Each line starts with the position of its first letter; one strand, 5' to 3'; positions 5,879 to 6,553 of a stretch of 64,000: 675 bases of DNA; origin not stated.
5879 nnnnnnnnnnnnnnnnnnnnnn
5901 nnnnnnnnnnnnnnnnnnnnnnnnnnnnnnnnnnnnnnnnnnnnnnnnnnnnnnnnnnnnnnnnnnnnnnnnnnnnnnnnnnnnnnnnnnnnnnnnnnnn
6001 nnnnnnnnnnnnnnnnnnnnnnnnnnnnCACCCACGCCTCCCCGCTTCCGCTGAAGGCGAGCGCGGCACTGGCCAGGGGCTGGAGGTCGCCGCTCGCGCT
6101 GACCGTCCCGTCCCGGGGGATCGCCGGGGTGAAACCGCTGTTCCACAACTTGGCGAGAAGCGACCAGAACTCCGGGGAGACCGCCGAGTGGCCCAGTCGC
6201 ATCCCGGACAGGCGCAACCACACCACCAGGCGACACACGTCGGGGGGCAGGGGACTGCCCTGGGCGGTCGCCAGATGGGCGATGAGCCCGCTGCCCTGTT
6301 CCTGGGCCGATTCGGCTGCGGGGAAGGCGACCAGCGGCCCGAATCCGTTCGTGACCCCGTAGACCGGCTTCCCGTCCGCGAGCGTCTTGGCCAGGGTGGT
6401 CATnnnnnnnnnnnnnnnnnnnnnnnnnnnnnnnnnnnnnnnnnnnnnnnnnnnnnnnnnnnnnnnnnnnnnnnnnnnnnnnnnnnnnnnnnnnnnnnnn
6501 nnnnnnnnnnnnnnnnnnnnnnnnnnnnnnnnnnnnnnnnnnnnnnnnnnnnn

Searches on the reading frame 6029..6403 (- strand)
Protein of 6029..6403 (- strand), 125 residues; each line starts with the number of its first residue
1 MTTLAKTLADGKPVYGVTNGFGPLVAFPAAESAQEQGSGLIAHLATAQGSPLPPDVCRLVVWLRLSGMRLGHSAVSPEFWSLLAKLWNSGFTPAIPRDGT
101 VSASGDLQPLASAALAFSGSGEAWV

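Call 72: search_solved_structures(query=window:6029-6403:-, max_evalue=0.001, show_alignments=5)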
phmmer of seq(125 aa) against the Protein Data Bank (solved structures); distinct sequences matched with E-value up to 0.001: 39.
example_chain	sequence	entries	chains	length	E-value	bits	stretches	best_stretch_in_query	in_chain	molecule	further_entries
1gk2_A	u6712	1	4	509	7.3e-14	55.3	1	6-123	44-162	HISTIDINE AMMONIA-LYASE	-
1eb4_A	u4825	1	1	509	7.7e-14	55.2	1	6-123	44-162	HISTIDINE AMMONIA-LYASE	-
1gkj_A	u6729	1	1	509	7.8e-14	55.2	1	6-123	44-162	HISTIDINE AMMONIA-LYASE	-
1gkm_B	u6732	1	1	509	7.8e-14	55.2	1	6-123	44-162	Histidine ammonia-lyase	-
2qve_A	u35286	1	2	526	9.9e-13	51.6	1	11-121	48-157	Tyrosine Aminomutase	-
2rjr_A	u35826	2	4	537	1e-12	51.6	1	11-121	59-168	Tyrosine aminomutase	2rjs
2ohy_A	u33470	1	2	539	1.1e-12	51.5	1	11-121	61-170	Tyrosine aminomutase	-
3kdy_A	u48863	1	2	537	1.1e-12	51.5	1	11-121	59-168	Histidine ammonia-lyase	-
1gk3_A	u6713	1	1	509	1.1e-12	51.5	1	6-123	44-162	HISTIDINE AMMONIA-LYASE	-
7tqr_A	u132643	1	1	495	2.5e-12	50.4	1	6-124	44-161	Probable histidine ammonia-lyase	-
3kdz_A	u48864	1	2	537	3.9e-12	49.7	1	11-121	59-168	Histidine ammonia-lyase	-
2o6y_A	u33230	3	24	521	1.6e-11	47.7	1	6-122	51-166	Putative histidine ammonia-lyase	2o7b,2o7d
6v6h_A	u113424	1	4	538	2.5e-11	47.1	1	5-121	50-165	Histidine ammonia-lyase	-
1y2m_A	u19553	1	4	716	7.2e-11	45.6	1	48-122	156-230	Phenylalanine ammonia-lyase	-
4v2q_A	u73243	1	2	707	2.5e-10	43.9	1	7-114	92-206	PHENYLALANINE AMMONIA-LYASE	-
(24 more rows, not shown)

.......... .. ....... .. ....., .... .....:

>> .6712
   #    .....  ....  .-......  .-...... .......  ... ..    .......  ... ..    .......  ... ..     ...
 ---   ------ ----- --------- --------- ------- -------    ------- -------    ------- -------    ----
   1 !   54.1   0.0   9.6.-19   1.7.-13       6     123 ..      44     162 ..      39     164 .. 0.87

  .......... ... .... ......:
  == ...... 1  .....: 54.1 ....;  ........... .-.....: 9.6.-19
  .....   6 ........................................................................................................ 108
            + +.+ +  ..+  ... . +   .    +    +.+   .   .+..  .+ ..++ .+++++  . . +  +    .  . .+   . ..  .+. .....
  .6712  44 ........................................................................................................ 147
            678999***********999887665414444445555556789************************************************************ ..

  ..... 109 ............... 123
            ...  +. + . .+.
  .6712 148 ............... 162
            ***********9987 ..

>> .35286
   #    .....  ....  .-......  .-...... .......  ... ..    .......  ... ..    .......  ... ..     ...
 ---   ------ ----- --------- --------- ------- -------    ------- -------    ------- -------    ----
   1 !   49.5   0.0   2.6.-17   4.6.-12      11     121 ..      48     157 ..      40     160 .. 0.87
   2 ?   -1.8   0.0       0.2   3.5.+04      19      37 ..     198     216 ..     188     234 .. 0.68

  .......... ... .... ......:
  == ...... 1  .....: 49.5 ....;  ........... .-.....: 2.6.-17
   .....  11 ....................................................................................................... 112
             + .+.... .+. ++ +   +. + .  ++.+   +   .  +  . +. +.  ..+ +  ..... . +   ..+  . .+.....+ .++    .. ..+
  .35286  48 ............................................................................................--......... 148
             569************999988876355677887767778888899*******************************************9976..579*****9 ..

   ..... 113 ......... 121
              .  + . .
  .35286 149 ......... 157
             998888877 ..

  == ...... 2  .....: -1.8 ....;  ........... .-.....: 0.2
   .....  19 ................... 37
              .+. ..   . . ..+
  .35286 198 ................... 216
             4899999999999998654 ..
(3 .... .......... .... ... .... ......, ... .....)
